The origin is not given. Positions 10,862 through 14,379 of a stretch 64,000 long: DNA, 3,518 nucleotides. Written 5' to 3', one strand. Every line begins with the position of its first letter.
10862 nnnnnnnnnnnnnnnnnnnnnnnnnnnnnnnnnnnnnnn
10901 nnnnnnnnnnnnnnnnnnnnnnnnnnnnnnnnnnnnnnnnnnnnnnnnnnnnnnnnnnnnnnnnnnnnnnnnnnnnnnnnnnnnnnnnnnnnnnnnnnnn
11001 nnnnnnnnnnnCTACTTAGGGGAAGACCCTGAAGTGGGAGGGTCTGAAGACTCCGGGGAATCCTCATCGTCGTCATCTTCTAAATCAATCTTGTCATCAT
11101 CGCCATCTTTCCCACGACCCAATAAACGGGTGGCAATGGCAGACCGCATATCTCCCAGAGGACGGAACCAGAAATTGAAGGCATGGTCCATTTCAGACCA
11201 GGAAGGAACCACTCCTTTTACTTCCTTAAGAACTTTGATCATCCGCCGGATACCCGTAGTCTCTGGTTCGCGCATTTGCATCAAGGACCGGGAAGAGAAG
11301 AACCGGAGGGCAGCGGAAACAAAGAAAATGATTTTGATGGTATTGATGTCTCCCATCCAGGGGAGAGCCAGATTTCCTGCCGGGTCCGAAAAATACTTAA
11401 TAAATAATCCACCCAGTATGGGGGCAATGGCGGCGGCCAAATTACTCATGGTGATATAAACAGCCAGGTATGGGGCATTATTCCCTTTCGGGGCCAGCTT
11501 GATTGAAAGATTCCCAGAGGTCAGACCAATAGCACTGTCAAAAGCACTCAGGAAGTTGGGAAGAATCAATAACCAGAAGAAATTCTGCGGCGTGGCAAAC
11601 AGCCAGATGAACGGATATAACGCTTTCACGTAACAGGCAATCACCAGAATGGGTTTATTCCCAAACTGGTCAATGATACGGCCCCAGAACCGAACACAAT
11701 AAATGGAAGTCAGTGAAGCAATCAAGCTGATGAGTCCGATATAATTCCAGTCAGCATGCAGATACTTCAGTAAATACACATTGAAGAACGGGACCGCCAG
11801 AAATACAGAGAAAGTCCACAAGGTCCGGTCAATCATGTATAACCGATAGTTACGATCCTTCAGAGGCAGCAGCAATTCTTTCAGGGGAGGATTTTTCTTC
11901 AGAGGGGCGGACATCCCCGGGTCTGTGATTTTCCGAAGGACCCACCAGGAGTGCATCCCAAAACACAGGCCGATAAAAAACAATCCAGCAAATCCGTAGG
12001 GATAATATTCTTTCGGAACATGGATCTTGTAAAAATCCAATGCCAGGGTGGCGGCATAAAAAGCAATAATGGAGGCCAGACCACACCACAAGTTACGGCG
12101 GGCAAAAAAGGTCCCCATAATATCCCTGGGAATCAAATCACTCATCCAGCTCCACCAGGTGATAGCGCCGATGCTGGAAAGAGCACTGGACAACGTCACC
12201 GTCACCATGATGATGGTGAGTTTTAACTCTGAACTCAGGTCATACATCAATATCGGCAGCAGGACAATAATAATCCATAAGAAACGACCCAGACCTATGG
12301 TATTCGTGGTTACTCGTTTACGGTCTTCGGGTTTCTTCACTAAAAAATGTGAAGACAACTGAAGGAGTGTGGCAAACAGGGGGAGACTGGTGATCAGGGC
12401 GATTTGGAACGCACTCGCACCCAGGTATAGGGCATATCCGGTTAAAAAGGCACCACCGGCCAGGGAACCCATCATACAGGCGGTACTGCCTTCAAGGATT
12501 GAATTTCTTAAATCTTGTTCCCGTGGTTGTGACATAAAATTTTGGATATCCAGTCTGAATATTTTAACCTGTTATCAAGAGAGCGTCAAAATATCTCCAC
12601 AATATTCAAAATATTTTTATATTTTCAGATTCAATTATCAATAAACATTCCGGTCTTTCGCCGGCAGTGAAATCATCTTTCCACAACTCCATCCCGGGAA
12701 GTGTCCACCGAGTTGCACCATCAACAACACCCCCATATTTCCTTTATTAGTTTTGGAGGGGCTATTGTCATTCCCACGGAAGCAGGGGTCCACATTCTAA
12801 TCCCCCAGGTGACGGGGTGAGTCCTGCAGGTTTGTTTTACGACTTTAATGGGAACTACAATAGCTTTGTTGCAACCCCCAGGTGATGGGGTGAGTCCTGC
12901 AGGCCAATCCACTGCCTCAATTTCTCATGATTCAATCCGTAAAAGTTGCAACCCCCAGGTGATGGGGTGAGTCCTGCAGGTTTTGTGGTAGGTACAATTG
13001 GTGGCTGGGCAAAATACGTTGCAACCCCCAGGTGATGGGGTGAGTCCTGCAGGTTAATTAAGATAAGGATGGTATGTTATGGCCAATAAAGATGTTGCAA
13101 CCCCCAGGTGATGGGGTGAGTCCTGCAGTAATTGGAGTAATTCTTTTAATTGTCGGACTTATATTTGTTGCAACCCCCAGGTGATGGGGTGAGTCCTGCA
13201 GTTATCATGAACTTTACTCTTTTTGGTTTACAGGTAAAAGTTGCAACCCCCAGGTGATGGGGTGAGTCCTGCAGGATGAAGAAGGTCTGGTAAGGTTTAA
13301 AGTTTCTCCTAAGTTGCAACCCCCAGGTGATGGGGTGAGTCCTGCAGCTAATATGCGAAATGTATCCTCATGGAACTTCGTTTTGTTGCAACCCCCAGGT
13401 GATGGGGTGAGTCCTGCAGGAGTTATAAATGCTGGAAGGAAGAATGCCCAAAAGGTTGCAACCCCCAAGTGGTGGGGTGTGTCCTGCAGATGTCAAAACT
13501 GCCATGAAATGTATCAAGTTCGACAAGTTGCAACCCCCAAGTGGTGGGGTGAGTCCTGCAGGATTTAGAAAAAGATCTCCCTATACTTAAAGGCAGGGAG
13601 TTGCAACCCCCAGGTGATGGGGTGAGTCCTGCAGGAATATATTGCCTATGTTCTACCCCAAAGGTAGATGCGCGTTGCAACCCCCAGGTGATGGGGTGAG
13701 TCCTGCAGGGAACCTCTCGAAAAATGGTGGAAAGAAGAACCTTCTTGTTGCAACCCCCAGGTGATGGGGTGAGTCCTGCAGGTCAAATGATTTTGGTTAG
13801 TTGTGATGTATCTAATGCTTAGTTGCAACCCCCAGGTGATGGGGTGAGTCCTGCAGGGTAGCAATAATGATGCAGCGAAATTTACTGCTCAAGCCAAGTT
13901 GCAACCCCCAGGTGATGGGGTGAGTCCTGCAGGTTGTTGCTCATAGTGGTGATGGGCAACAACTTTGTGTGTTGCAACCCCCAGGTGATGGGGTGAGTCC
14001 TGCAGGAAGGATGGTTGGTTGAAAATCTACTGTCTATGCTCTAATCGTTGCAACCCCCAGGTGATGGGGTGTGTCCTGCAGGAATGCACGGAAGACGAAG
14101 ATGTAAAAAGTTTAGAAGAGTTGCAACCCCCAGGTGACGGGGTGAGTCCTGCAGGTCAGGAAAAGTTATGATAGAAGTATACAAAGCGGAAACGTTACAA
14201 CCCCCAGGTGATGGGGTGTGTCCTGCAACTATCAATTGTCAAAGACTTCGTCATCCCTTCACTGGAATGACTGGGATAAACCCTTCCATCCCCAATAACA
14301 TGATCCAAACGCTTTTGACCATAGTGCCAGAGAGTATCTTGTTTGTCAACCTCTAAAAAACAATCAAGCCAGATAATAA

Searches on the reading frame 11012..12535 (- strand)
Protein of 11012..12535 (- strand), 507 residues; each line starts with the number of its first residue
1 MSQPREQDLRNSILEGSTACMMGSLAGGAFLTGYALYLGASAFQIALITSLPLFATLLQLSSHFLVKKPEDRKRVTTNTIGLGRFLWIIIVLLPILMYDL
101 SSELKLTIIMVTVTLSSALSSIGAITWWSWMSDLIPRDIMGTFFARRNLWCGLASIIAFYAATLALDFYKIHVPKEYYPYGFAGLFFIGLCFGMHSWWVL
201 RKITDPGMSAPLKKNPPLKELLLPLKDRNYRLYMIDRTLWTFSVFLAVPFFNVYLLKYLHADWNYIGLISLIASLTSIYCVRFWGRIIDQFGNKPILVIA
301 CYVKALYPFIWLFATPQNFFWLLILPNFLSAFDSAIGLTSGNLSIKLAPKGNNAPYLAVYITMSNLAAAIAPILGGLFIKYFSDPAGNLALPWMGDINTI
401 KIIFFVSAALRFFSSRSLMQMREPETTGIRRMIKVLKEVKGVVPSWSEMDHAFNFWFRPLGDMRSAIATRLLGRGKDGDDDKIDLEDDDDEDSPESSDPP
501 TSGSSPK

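Call 8: search_protein_families(library=pfam, proteins=[window:11012-12535:-])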
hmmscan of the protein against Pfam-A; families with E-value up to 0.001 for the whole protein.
window:11012-12535:- (507 aa): 2 families
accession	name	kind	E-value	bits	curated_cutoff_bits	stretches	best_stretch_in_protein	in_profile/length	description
PF07690.21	MFS_1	-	8.3e-27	94.4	33.4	2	19-372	8-347/347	Major Facilitator Superfamily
PF12832.13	MFS_1_like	-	3.7e-11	43.1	25.2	1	35-383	23-366/373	MFS_1 like family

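Call 77: find_encoding_contigs(protein=window:11012-12535:-, flank=10000, max_places=10)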
Protein window:11012-12535:- (507 aa): 1 contig read that carries it; 1 place shown.
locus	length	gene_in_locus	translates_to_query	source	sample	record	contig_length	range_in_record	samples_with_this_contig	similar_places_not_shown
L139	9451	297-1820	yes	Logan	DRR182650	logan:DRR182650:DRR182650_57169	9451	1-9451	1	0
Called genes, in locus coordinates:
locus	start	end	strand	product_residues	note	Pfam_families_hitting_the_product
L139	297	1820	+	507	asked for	PF07690:MFS_1, PF12832:MFS_1_like, PF07690:MFS_1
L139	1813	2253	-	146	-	-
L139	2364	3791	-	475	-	PF02934:GatB_N, PF02637:GatB_Yqey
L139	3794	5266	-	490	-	PF01425:Amidase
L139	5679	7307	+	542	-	PF02838:Glyco_hydro_20b, PF00728:Glyco_hydro_20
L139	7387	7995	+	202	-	PF07963:N_methyl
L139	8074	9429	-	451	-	PF00860:Xan_ur_permease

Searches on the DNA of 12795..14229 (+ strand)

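Call 29: search_dna_similar(query=window:12795-14229:+, collection=phages, mode=distant, max_evalue=1)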
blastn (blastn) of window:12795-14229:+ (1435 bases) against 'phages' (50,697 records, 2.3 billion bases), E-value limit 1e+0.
No match.

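Call 53: search_dna_similar(query=window:12795-14229:+, collection=plasmids, mode=distant, max_evalue=1)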
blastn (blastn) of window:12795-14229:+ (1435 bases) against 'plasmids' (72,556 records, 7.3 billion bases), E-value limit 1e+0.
No match.
